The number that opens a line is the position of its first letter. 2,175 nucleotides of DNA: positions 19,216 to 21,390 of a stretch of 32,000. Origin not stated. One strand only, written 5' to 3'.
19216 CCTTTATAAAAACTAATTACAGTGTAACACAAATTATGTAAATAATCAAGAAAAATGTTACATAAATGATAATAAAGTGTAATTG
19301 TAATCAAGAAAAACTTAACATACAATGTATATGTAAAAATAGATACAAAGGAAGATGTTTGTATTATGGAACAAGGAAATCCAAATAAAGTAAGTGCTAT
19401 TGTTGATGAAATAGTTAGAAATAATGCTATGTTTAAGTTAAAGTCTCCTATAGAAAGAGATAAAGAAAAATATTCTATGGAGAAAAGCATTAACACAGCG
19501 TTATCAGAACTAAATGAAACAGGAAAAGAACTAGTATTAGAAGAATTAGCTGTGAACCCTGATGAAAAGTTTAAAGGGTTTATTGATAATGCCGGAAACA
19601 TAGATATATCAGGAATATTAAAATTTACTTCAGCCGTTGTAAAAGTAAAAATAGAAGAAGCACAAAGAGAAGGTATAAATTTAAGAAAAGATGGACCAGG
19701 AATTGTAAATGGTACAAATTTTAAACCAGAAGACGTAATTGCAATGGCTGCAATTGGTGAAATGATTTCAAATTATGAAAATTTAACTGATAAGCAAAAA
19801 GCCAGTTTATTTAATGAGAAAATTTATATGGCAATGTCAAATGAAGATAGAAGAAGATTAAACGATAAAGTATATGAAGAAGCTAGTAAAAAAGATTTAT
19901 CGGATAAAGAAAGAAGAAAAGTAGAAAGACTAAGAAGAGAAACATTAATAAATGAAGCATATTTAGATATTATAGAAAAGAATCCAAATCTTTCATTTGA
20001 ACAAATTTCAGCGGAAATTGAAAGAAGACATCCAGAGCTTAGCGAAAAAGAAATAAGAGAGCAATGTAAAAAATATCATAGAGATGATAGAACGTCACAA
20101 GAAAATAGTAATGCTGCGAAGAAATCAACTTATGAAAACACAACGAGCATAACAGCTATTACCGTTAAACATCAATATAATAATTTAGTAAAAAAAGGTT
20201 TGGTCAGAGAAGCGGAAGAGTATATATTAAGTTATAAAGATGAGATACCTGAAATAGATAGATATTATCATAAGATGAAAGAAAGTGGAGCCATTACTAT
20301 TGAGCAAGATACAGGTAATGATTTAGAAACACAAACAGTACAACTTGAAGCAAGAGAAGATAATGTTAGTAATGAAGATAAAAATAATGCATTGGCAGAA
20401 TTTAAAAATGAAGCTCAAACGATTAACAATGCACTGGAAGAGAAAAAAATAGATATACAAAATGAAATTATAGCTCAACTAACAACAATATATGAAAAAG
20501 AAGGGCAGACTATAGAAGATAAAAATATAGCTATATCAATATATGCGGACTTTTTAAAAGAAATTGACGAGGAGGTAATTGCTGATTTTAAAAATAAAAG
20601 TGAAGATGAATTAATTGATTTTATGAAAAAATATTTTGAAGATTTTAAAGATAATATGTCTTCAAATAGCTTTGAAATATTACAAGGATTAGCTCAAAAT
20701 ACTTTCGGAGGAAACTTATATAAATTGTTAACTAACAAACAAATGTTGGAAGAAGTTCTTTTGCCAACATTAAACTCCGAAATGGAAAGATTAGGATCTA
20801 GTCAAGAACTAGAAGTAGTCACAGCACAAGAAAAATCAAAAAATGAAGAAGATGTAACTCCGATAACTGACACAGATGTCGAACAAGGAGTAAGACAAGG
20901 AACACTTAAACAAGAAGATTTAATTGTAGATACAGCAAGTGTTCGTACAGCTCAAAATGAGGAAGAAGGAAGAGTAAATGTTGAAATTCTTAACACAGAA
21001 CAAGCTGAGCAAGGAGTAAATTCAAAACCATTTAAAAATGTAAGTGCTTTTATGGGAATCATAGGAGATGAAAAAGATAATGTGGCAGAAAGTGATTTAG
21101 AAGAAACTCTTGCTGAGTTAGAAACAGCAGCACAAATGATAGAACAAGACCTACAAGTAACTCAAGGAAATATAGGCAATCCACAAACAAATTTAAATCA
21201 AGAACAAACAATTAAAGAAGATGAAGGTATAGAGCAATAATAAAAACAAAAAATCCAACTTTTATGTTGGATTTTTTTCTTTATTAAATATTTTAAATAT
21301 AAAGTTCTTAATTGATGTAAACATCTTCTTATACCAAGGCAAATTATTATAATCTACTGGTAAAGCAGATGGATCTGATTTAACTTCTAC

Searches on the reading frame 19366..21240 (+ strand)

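Call 6: search_protein_families(library=pfam, proteins=[window:19366-21240:+], max_evalue=1)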
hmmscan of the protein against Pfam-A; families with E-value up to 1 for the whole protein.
window:19366-21240:+ (624 aa): 2 families
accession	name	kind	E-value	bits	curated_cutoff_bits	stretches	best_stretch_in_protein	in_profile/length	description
PF03444.21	HrcA_DNA-bdg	-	0.1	12.7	21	1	363-392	4-33/79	Winged helix-turn-helix transcription repressor, HrcA DNA-binding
PF03801.18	Ndc80_HEC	-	0.85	9.8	25.1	0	141-179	10-48/147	HEC/Ndc80p family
